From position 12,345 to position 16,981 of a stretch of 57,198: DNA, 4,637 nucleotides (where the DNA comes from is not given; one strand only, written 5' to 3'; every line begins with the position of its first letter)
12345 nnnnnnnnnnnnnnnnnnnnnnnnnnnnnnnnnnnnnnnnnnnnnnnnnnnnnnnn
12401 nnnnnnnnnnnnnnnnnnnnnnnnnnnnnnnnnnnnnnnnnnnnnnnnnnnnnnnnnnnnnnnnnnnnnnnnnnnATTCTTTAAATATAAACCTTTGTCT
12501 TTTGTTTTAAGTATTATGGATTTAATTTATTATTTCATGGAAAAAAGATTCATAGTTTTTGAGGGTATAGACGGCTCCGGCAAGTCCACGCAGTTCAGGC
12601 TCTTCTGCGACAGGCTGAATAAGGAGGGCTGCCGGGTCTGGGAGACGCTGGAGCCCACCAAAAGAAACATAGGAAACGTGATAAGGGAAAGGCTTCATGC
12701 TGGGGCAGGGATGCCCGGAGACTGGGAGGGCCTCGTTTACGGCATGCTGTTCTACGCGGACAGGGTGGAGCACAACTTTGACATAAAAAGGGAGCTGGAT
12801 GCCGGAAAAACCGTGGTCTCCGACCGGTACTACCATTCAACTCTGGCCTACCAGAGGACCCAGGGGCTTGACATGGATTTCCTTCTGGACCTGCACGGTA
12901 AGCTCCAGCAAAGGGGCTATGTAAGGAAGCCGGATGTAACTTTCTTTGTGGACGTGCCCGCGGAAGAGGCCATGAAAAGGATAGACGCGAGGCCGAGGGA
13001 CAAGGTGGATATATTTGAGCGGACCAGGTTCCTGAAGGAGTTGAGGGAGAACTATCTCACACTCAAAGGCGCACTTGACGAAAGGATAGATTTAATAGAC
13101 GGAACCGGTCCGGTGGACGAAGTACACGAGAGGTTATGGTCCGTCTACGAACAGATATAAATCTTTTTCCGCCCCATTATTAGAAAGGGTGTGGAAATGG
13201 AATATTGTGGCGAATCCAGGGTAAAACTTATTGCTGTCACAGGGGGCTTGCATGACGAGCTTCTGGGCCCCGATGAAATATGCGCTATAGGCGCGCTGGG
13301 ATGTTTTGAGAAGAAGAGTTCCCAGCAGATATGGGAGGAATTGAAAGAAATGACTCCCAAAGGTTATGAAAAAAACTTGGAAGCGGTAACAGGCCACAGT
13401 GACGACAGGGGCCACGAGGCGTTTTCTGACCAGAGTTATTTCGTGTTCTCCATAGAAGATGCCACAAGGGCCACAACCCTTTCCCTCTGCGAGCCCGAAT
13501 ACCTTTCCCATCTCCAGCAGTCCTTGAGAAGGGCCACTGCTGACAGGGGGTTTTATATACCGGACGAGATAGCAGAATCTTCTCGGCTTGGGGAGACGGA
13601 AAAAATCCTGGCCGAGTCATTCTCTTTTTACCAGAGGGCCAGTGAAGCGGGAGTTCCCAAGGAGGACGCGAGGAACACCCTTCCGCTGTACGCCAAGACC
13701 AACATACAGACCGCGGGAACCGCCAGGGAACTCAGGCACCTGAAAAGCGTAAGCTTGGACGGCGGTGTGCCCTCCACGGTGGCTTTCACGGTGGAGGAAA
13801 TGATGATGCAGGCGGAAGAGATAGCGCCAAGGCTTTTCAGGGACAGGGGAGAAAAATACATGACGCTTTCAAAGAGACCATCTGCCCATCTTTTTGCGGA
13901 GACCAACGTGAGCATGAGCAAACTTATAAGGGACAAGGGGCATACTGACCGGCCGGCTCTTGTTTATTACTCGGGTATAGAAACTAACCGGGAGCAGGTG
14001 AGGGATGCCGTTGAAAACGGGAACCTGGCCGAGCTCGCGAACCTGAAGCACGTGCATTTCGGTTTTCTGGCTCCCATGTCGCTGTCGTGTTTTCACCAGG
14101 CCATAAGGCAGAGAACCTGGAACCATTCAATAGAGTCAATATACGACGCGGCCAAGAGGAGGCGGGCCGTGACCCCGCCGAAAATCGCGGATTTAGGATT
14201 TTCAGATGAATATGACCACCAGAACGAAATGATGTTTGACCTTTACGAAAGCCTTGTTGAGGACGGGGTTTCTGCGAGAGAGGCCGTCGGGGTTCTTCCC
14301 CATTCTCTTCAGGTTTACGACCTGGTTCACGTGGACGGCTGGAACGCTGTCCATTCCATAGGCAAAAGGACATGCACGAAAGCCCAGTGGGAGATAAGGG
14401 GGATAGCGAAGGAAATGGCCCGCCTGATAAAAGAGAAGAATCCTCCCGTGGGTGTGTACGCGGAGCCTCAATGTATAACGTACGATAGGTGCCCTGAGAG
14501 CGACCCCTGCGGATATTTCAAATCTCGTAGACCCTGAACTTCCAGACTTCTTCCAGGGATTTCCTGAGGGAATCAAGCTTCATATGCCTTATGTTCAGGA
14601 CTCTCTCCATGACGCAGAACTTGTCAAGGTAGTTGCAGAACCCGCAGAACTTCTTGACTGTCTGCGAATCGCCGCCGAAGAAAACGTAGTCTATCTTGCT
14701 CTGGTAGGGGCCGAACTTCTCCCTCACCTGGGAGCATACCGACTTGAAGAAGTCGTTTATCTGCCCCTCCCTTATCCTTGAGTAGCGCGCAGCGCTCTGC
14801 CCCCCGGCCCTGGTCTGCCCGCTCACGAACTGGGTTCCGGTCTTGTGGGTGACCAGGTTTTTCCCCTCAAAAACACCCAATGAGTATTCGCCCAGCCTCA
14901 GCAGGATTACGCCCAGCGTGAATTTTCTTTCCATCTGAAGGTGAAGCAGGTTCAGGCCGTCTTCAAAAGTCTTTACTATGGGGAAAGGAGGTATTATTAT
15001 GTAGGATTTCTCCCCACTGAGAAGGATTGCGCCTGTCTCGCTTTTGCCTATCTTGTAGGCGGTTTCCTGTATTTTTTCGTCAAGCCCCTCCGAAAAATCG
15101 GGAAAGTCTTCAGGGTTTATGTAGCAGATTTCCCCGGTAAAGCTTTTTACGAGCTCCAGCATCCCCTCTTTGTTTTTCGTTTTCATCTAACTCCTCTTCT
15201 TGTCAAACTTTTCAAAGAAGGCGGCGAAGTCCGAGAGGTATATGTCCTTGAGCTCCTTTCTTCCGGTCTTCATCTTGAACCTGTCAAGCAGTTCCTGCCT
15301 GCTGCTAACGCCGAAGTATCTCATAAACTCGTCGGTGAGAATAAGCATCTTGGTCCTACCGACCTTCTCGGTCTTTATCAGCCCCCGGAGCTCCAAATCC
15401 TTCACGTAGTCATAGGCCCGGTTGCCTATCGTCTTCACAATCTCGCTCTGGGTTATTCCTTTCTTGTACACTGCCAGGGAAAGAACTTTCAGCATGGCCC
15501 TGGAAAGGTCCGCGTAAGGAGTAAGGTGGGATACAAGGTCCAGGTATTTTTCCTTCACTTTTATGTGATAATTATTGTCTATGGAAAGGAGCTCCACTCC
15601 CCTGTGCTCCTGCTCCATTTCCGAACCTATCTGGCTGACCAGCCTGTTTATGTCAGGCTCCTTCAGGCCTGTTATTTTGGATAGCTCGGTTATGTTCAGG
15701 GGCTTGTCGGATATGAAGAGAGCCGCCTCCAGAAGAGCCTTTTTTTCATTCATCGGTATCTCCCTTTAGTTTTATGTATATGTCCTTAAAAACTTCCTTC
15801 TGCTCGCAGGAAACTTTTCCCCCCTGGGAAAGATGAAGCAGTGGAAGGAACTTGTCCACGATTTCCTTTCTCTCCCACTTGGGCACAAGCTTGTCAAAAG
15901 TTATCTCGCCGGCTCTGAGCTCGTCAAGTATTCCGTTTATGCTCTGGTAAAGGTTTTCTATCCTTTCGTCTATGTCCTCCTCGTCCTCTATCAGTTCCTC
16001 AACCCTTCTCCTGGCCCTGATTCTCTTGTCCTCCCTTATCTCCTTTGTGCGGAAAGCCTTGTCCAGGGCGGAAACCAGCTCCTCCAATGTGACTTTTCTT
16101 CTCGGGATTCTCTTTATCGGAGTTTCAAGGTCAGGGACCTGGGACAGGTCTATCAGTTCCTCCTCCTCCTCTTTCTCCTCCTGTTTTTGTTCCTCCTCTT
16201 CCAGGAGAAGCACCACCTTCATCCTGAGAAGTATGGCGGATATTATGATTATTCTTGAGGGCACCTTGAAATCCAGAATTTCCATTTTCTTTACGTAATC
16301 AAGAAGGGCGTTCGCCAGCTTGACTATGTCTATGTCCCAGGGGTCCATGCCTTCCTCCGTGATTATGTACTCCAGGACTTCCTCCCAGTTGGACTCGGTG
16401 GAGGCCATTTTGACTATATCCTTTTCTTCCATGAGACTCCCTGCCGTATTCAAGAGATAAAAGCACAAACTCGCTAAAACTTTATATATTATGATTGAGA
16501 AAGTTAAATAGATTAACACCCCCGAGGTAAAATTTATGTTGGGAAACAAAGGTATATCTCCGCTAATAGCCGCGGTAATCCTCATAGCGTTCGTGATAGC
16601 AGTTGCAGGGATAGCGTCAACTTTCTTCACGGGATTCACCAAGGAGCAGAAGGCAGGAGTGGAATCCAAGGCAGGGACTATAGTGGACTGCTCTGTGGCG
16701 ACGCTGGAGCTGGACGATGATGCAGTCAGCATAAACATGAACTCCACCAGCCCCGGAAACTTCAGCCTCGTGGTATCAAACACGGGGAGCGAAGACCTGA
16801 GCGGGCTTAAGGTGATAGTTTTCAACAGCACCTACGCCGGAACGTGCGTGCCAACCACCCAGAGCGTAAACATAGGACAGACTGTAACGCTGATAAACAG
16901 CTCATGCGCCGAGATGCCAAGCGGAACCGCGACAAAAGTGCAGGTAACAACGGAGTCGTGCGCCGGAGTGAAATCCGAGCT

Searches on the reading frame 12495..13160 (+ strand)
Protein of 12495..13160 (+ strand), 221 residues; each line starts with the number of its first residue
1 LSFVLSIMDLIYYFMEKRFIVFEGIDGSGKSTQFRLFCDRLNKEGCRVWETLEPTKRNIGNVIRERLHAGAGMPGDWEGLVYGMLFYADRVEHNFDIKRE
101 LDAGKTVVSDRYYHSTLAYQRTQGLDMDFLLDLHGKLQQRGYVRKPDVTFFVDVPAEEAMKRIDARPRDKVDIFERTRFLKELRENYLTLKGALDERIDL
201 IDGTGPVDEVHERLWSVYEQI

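Call 3: search_protein_families(library=pfam, proteins=[window:12495-13160:+], max_evalue=0.01)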
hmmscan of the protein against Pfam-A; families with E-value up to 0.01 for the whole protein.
window:12495-13160:+ (221 aa): 4 families
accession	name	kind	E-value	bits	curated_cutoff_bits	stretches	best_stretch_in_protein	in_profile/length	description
PF02223.23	Thymidylate_kin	-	3.6e-40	138.1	27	1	22-213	1-184/185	Thymidylate kinase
PF03976.20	PPK2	-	0.00026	21.1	22.3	1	17-66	31-80/229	Polyphosphate kinase 2 (PPK2)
PF01712.25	dNK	-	0.00088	19.5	27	1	20-189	1-165/203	Deoxynucleoside kinase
PF13401.12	AAA_22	-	0.0088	16.8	27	0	16-48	4-36/130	AAA domain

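Call 4: search_protein_families(library=ncbifam, proteins=[window:12495-13160:+], max_evalue=0.01)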
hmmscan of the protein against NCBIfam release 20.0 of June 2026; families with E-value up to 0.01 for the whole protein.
window:12495-13160:+ (221 aa): 4 families
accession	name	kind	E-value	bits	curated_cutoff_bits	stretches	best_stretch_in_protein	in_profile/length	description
TIGR00041.1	DTMP_kinase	equivalog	1.4e-42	145.7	83.25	1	16-212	3-194/196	dTMP kinase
NF005923.0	PRK07933.1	equivalog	1.7e-12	47.2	193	1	19-179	2-170/213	dTMP kinase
TIGR03707.1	PPK2_P_aer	equivalog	3.3e-05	23.7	301.8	1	16-65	30-79/230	polyphosphate kinase 2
NF005250.0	PRK06761.1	equivalog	7.7e-05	21.8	270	1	15-51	1-37/282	hypothetical protein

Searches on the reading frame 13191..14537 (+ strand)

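Call 3: search_protein_families(library=pfam, proteins=[window:13191-14537:+], max_evalue=0.01)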
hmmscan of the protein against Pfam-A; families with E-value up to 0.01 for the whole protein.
window:13191-14537:+ (448 aa): 1 family
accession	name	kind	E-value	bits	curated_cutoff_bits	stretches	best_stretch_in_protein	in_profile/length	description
PF02511.20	Thy1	-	1.2e-42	146.3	24.8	2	283-418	52-190/191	Thymidylate synthase complementing protein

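Call 4: search_protein_families(library=ncbifam, proteins=[window:13191-14537:+], max_evalue=0.01)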
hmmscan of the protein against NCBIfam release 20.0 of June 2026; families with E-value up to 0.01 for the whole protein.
window:13191-14537:+ (448 aa): 1 family
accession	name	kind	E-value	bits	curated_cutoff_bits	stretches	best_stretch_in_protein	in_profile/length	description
TIGR02170.1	thyX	equivalog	8.1e-22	77.8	87.9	2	285-419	55-206/211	FAD-dependent thymidylate synthase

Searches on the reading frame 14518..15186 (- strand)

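Call 3: search_protein_families(library=pfam, proteins=[window:14518-15186:-], max_evalue=0.01)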
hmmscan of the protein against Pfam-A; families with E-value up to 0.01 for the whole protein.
window:14518-15186:- (222 aa): 3 families
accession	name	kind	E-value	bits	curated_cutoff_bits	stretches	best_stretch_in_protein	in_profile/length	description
PF18859.6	acVLRF1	-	1e-20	74.7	27.1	1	90-182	2-91/130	Actinobacteria/chloroflexi VLRF1 release factor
PF03464.20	eRF1_2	-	2.5e-10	41.2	27.1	1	91-181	2-93/133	eRF1 domain 2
PF18854.6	baeRF_family10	-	3.8e-07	30.9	27.1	1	91-179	16-106/143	Bacterial archaeo-eukaryotic release factor family 10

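Call 4: search_protein_families(library=ncbifam, proteins=[window:14518-15186:-], max_evalue=0.01)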
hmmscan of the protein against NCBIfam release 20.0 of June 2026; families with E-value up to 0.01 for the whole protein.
window:14518-15186:- (222 aa): 2 families
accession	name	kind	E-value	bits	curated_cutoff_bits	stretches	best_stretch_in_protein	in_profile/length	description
NF041024.1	acVLRF1_NCBI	exception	3.6e-24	85.6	125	1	76-216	61-202/208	acVLRF1 family peptidyl-tRNA hydrolase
TIGR03676.1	aRF1_eRF1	equivalog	3.4e-18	65.7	234.7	1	78-189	121-232/403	peptide chain release factor aRF-1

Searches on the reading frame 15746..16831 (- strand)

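Call 78: search_protein_families(library=pfam, proteins=[window:15746-16831:-], max_evalue=0.0001)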
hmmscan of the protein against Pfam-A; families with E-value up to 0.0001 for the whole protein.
window:15746-16831:- (361 aa): 1 family
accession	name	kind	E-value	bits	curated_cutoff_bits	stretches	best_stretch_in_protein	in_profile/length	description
PF02616.19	SMC_ScpA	-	2e-16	61.1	24.6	1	157-355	2-231/232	Segregation and condensation protein ScpA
